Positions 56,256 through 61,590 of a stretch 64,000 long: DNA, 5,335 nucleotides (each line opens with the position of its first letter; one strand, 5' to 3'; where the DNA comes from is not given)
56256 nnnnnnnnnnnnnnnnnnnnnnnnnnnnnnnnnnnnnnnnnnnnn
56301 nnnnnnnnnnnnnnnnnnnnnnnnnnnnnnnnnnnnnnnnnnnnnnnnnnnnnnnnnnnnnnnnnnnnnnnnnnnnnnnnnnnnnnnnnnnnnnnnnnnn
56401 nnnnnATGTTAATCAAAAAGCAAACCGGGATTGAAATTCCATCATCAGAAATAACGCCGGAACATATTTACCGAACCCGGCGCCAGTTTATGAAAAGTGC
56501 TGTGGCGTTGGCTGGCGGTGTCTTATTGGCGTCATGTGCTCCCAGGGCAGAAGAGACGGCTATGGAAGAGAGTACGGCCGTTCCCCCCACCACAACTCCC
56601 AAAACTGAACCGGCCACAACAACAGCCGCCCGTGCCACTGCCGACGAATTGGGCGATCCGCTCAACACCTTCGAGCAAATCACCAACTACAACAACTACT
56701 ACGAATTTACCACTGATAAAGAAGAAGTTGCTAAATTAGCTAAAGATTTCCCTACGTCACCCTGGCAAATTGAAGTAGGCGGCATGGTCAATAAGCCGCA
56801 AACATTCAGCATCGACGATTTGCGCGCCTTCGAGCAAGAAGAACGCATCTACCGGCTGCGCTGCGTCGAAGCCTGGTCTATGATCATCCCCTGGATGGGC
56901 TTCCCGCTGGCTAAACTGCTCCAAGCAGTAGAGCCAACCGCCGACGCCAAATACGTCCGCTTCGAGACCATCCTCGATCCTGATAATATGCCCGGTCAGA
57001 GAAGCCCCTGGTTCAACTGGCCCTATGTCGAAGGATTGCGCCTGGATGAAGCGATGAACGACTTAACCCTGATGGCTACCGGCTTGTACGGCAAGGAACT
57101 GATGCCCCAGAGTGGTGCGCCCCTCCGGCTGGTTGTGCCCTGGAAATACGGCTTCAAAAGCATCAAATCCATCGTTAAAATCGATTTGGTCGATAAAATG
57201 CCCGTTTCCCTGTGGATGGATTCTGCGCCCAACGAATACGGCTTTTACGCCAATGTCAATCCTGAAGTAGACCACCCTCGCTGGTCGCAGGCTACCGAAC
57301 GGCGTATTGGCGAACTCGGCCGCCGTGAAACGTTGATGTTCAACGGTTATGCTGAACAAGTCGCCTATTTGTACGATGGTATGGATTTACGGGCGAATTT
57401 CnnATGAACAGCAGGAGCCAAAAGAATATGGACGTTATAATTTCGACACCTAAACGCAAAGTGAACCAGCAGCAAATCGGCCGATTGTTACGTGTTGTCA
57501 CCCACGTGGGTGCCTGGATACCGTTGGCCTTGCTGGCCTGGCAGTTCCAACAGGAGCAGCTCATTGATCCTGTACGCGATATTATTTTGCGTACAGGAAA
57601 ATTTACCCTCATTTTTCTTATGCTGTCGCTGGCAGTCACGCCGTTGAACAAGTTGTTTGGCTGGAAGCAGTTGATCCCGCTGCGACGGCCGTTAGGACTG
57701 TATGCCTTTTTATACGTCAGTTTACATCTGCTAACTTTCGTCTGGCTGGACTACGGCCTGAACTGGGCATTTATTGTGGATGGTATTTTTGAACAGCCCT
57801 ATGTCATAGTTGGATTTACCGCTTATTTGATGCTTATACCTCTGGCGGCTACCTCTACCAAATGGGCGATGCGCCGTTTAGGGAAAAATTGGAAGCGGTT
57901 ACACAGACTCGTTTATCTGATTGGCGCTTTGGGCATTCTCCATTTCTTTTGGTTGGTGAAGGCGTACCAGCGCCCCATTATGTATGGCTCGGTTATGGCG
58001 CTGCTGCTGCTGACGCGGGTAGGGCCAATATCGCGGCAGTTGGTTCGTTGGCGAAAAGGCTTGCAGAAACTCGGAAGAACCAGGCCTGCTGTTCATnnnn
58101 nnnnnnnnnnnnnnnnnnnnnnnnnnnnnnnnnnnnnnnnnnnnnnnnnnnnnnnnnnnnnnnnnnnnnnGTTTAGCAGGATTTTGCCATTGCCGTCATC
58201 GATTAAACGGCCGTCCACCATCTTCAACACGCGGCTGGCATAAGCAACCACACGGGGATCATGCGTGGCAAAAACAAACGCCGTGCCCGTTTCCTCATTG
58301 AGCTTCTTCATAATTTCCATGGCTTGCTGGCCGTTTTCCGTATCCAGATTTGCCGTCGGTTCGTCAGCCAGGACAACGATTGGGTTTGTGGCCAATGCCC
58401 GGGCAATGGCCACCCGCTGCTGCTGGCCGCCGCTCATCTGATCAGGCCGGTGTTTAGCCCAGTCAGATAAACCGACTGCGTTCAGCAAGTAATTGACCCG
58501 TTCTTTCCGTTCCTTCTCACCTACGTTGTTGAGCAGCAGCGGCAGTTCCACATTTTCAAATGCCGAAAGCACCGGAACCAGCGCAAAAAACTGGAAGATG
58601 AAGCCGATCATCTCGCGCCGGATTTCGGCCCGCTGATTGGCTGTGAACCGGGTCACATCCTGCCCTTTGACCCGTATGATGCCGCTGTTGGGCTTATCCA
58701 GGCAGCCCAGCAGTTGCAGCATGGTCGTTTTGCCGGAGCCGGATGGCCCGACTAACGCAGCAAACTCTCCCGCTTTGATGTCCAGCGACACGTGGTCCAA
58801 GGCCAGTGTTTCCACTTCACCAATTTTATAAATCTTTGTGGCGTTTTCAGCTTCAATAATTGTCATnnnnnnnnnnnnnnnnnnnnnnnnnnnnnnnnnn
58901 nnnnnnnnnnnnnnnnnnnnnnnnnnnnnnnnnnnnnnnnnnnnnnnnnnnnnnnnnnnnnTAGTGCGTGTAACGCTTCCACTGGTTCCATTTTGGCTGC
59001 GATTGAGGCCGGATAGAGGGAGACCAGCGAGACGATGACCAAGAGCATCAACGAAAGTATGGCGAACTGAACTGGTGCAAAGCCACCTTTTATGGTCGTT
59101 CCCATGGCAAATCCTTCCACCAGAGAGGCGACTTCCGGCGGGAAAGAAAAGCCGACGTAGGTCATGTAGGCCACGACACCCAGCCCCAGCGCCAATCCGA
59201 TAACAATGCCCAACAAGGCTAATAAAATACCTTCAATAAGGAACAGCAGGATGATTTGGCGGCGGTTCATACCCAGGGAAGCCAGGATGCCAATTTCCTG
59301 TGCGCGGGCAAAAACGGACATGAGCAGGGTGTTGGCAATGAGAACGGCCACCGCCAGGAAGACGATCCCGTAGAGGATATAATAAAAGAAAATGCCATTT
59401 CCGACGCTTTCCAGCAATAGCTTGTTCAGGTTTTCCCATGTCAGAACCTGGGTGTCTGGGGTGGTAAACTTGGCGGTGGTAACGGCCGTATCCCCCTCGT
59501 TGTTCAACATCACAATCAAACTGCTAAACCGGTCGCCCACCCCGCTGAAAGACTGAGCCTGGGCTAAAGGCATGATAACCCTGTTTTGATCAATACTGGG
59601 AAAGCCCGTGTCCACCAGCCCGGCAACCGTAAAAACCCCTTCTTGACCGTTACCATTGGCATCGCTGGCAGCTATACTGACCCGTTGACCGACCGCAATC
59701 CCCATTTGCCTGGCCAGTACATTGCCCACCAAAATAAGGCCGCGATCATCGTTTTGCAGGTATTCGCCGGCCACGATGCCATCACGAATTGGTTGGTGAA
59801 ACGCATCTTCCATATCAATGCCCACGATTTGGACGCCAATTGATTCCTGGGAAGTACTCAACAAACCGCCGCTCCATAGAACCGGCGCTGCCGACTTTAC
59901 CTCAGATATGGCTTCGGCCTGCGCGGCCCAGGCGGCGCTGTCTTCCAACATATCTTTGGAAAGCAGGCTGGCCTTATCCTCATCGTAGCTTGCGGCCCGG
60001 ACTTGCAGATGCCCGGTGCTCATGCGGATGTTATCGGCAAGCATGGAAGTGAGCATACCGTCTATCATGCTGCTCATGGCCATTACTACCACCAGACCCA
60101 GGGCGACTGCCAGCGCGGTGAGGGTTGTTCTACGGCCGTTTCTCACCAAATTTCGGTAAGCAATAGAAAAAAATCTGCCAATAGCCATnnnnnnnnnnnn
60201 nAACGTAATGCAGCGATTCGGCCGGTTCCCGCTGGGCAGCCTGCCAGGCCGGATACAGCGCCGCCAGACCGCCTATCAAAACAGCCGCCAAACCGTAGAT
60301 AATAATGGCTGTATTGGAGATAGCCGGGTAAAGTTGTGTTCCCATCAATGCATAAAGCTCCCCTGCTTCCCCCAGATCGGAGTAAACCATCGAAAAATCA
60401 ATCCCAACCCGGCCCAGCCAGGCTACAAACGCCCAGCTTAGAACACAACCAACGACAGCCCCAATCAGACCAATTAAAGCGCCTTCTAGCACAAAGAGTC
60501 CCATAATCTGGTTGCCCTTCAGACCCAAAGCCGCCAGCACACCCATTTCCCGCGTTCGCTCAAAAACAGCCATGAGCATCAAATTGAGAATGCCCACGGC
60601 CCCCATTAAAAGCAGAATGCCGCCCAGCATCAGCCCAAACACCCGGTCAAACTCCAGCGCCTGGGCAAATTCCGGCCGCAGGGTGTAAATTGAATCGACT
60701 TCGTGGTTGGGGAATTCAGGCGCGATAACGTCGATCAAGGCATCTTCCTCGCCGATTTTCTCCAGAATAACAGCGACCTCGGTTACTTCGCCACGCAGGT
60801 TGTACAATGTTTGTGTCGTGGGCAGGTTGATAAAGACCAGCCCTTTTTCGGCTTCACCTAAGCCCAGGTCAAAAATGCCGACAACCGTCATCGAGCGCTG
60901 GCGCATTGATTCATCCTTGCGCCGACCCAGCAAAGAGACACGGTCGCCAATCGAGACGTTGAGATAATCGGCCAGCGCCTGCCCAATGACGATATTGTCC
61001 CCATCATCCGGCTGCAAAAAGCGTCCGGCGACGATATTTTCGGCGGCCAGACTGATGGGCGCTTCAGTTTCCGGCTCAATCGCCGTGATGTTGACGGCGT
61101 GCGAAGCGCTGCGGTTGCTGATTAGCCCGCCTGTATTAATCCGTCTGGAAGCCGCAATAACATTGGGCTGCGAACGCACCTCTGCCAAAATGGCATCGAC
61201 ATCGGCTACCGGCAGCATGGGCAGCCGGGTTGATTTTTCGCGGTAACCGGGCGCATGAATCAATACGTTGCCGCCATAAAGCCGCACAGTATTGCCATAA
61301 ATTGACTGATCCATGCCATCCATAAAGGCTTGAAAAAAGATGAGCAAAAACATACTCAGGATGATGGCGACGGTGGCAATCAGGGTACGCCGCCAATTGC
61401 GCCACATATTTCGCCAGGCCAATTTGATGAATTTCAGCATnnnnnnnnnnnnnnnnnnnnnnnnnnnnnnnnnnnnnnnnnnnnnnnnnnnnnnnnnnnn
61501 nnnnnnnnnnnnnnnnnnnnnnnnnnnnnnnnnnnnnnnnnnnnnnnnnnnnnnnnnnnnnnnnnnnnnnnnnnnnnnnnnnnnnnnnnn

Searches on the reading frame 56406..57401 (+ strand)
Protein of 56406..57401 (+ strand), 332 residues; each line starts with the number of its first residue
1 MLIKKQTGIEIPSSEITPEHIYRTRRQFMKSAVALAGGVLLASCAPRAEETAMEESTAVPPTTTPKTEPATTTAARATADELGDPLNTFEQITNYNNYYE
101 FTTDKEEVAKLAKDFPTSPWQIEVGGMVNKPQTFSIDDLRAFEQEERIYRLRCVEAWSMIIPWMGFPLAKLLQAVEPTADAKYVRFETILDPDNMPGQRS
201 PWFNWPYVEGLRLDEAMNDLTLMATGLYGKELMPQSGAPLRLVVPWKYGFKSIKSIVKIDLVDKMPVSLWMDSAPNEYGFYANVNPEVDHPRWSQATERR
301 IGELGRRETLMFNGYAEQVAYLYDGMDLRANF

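Call 17: search_protein_families(library=pfam, proteins=[window:56406-57401:+], max_evalue=0.00001)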
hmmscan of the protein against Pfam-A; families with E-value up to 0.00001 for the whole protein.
window:56406-57401:+ (332 aa): 1 family
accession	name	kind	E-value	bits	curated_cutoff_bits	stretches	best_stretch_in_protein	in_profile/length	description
PF00174.25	Oxidored_molyb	-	3.3e-35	121.6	24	1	117-270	9-169/169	Oxidoreductase molybdopterin binding domain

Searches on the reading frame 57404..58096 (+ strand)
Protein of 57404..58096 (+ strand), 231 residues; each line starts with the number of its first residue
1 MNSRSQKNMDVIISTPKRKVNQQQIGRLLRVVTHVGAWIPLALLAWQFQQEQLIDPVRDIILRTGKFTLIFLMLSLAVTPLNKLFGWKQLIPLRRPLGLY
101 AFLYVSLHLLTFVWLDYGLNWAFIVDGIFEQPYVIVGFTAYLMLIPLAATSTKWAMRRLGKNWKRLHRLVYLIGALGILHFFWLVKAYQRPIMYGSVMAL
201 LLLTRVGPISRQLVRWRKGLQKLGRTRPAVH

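Call 17: search_protein_families(library=pfam, proteins=[window:57404-58096:+], max_evalue=0.00001)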
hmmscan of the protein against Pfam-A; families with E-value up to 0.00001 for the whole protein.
window:57404-58096:+ (231 aa): 1 family
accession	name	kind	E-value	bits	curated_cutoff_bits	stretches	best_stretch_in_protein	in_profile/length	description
PF01794.25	Ferric_reduct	-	2e-17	63.8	28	1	68-177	5-120/121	Ferric reductase like transmembrane component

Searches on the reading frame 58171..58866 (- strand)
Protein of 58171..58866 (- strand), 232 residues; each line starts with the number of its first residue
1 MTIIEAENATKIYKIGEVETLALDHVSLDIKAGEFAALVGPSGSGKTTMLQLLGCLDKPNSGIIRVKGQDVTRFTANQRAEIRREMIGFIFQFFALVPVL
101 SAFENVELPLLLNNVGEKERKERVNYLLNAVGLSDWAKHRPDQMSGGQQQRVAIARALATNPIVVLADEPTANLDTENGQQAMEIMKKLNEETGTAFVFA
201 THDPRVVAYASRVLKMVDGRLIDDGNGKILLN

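Call 17: search_protein_families(library=pfam, proteins=[window:58171-58866:-], max_evalue=0.00001)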
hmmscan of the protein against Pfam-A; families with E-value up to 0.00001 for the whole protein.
window:58171-58866:- (232 aa): 3 families
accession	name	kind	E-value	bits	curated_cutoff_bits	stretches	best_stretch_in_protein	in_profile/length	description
PF00005.33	ABC_tran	-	7.5e-36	124.2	25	1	23-172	1-137/137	ABC transporter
PF02463.25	SMC_N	-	2.9e-08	33.8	40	1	27-217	19-212/220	RecF/RecN/SMC N terminal domain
PF13304.12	AAA_21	-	3.4e-08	34.3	27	0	141-207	235-303/304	AAA domain, putative AbiEii toxin, Type IV TA system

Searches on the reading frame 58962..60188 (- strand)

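Call 17: search_protein_families(library=pfam, proteins=[window:58962-60188:-], max_evalue=0.00001)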
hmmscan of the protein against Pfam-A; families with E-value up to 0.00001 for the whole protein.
window:58962-60188:- (409 aa): 2 families
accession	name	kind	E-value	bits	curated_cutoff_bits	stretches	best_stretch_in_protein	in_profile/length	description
PF12704.14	MacB_PCD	-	3.4e-19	70.4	27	1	21-240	1-203/207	MacB-like periplasmic core domain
PF02687.27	FtsX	-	2e-18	67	25.5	1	271-402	2-120/120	FtsX-like permease C-terminal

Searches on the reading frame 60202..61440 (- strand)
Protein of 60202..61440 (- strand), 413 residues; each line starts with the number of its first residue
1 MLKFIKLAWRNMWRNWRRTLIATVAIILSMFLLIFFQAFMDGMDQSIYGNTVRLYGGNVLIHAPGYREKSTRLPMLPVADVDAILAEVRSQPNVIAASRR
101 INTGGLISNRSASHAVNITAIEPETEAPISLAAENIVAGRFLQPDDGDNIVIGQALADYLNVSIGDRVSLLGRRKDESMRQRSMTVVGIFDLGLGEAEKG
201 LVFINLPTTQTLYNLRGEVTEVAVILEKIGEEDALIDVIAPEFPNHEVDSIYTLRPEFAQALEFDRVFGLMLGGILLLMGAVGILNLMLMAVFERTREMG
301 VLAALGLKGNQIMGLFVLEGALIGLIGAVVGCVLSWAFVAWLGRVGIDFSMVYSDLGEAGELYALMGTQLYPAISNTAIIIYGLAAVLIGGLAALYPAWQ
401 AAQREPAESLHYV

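Call 17: search_protein_families(library=pfam, proteins=[window:60202-61440:-], max_evalue=0.00001)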
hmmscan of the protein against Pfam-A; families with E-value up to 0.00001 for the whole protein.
window:60202-61440:- (413 aa): 2 families
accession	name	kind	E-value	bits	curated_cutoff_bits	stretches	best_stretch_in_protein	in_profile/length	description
PF02687.27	FtsX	-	6.8e-17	62.1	25.5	1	271-406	2-120/120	FtsX-like permease C-terminal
PF12704.14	MacB_PCD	-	1.9e-16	61.4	27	1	19-228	1-193/207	MacB-like periplasmic core domain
